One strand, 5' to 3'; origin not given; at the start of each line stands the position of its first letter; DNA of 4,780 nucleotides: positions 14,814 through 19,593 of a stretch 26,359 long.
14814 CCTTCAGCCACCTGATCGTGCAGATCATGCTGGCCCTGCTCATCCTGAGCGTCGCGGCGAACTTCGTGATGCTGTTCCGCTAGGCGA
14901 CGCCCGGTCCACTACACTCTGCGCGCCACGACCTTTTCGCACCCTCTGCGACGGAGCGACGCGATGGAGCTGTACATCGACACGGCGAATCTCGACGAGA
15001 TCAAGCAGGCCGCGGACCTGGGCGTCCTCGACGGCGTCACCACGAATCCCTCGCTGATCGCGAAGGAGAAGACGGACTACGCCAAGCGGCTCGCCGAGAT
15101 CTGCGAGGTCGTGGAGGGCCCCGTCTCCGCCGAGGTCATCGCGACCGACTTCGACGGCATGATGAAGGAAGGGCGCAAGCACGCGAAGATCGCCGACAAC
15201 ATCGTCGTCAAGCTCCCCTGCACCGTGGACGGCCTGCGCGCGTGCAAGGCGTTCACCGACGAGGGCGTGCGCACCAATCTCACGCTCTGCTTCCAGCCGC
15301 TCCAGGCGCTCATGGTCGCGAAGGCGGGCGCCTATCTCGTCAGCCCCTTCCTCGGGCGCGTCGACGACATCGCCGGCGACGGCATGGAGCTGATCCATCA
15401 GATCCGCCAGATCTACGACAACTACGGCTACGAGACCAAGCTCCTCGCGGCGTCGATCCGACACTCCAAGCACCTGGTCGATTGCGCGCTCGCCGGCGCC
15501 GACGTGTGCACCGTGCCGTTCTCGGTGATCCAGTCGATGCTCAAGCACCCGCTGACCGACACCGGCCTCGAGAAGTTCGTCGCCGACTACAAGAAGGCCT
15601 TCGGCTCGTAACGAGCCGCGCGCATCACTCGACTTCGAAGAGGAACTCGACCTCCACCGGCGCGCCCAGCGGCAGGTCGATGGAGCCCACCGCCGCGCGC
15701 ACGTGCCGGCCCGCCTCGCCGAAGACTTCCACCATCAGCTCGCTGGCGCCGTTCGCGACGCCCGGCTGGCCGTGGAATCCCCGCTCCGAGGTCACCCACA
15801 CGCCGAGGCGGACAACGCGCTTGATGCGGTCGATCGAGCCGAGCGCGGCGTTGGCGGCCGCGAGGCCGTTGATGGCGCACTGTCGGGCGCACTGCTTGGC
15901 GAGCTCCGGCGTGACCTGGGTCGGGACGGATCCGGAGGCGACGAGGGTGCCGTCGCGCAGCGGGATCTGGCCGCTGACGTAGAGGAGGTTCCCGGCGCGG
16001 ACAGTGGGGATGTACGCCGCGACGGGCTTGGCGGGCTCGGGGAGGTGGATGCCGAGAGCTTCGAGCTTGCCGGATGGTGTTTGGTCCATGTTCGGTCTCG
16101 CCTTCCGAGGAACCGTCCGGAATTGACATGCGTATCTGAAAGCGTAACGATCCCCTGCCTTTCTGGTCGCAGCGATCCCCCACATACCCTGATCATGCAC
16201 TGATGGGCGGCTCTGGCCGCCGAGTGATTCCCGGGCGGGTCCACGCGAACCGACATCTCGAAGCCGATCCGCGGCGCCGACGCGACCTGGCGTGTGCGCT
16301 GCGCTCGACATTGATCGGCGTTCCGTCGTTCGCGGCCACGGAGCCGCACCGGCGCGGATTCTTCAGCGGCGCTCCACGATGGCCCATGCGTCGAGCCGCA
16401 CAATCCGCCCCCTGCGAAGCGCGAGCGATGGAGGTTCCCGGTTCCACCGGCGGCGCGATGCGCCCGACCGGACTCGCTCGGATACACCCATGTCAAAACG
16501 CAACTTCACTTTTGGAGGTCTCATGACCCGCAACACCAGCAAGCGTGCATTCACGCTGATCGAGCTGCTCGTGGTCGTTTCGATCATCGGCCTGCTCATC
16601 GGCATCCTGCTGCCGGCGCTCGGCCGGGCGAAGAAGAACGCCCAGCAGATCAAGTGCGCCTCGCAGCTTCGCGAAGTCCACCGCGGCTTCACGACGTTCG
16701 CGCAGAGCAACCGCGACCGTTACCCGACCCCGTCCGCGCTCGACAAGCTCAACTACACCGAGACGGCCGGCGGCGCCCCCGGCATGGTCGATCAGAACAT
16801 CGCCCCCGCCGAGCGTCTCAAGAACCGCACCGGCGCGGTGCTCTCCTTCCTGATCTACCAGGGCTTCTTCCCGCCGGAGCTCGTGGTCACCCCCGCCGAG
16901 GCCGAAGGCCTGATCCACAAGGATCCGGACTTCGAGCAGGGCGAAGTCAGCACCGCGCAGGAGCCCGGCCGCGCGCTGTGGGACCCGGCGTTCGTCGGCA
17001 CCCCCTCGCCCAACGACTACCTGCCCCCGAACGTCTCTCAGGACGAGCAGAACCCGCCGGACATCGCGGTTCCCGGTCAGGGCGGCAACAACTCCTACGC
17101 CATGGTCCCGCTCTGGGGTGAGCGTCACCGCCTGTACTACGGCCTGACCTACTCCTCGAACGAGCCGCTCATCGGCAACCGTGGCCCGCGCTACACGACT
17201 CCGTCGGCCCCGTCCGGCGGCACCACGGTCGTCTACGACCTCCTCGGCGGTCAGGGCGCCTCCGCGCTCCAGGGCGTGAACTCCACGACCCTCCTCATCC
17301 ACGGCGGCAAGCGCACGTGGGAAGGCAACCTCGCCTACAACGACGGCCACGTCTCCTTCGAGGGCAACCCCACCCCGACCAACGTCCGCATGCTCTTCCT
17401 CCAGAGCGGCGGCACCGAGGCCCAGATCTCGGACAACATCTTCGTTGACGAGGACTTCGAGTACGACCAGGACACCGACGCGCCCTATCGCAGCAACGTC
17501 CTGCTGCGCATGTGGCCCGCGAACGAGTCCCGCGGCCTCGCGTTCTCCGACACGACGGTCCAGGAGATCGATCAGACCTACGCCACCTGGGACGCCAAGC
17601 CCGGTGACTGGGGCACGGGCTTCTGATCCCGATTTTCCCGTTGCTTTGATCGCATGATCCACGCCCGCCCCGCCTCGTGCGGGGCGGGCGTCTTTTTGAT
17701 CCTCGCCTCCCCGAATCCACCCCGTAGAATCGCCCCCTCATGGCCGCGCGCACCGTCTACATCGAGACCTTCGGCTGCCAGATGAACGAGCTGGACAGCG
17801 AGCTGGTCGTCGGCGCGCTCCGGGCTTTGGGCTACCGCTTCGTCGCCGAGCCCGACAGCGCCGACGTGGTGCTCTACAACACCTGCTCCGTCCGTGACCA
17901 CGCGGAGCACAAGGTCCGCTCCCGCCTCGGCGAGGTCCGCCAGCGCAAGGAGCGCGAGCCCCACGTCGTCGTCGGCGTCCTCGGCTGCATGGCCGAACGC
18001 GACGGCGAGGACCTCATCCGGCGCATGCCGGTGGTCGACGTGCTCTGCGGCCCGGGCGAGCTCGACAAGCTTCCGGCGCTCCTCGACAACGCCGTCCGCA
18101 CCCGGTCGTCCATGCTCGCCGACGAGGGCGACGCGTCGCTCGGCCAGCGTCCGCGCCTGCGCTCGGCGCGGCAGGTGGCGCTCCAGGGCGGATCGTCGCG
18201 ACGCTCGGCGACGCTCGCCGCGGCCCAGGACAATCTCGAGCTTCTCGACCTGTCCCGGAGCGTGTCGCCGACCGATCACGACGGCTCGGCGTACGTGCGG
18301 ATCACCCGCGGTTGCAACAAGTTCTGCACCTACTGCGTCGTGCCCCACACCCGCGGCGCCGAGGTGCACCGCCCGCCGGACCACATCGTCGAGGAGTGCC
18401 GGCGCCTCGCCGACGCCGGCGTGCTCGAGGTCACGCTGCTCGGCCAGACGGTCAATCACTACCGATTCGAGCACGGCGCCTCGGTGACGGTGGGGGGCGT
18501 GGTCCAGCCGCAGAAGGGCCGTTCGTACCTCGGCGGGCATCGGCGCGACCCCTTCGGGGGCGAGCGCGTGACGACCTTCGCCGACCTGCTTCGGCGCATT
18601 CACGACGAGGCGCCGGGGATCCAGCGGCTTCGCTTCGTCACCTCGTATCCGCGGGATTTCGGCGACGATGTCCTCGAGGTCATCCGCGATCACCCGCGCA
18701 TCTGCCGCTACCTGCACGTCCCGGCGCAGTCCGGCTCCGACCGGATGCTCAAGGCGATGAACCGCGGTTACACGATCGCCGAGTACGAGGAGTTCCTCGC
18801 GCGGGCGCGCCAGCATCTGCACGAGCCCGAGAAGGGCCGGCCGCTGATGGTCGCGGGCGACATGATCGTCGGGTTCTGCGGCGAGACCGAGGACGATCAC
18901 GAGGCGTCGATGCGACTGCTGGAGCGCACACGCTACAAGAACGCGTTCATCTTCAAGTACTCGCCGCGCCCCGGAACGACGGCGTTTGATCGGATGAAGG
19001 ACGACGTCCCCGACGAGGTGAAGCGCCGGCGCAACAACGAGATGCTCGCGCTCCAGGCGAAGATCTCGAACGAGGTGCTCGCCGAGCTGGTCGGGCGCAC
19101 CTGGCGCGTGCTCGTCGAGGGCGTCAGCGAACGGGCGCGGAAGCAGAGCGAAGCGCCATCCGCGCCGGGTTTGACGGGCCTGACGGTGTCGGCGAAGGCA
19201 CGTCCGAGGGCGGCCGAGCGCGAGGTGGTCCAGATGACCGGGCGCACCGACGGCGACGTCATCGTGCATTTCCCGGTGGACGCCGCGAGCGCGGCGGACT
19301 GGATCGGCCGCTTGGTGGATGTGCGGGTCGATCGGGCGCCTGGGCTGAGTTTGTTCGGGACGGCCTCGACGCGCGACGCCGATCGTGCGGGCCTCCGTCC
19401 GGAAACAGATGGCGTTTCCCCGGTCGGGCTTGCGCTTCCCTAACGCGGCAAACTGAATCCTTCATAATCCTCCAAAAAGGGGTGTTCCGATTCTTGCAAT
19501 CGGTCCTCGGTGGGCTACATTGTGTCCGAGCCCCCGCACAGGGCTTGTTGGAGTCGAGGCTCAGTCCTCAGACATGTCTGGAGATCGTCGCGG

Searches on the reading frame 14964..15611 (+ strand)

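Call 36: search_protein_families(library=pfam, proteins=[window:14964-15611:+], max_evalue=0.001)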
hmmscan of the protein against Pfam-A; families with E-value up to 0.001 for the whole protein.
window:14964-15611:+ (215 aa): 1 family
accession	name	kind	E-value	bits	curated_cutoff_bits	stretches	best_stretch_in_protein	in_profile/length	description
PF00923.25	TAL_FSA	-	6.2e-60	203.4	27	1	3-211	1-280/285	Transaldolase/Fructose-6-phosphate aldolase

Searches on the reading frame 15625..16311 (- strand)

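Call 37: search_protein_families(library=pfam, proteins=[window:15625-16311:-], max_evalue=0.001)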
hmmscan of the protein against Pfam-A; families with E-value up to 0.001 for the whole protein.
window:15625-16311:- (228 aa): 2 families
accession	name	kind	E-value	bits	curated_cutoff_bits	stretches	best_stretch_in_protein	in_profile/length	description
PF14588.11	YjgF_endoribonc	-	2.2e-17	63.6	35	1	82-217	3-138/148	YjgF/chorismate_mutase-like, putative endoribonuclease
PF01042.26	Ribonuc_L-PSP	-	1.7e-12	47.8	27.3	1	95-224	6-118/121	Endoribonuclease L-PSP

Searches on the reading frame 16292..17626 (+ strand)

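Call 36: search_protein_families(library=pfam, proteins=[window:16292-17626:+], max_evalue=0.001)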
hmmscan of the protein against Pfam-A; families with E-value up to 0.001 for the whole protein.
window:16292-17626:+ (444 aa): 1 family
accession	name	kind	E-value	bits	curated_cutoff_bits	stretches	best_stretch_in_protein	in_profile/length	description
PF07963.17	N_methyl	-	3.2e-06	26.9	21.2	1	83-107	3-27/27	Prokaryotic N-terminal methylation motif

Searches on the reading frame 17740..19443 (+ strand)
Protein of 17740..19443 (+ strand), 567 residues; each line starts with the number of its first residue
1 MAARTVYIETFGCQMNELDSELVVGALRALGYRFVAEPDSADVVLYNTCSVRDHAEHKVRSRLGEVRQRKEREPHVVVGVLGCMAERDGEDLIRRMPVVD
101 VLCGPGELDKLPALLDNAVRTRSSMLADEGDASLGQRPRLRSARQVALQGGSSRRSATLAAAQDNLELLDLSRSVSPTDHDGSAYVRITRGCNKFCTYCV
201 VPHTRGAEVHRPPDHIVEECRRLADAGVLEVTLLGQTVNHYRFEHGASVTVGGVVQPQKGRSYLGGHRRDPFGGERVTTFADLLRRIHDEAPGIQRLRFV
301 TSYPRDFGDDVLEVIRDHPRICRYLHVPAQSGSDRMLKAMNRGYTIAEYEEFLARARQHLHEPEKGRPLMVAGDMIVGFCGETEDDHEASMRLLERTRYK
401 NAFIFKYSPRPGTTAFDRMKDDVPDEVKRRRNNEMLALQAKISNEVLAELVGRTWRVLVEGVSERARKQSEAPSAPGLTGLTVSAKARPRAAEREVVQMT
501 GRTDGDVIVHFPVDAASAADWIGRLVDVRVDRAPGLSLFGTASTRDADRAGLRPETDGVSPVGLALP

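Call 36: search_protein_families(library=pfam, proteins=[window:17740-19443:+], max_evalue=0.001)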
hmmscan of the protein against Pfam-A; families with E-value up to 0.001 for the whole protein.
window:17740-19443:+ (567 aa): 3 families
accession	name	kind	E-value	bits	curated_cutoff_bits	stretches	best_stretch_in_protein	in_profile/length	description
PF00919.26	UPF0004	-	8e-31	106.4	27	1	5-104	1-98/98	Uncharacterized protein family UPF0004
PF04055.27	Radical_SAM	-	4.8e-24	85.8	29.5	1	187-394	2-166/166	Radical SAM superfamily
PF01938.26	TRAM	-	7.9e-05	22.9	21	0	498-541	20-59/61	TRAM domain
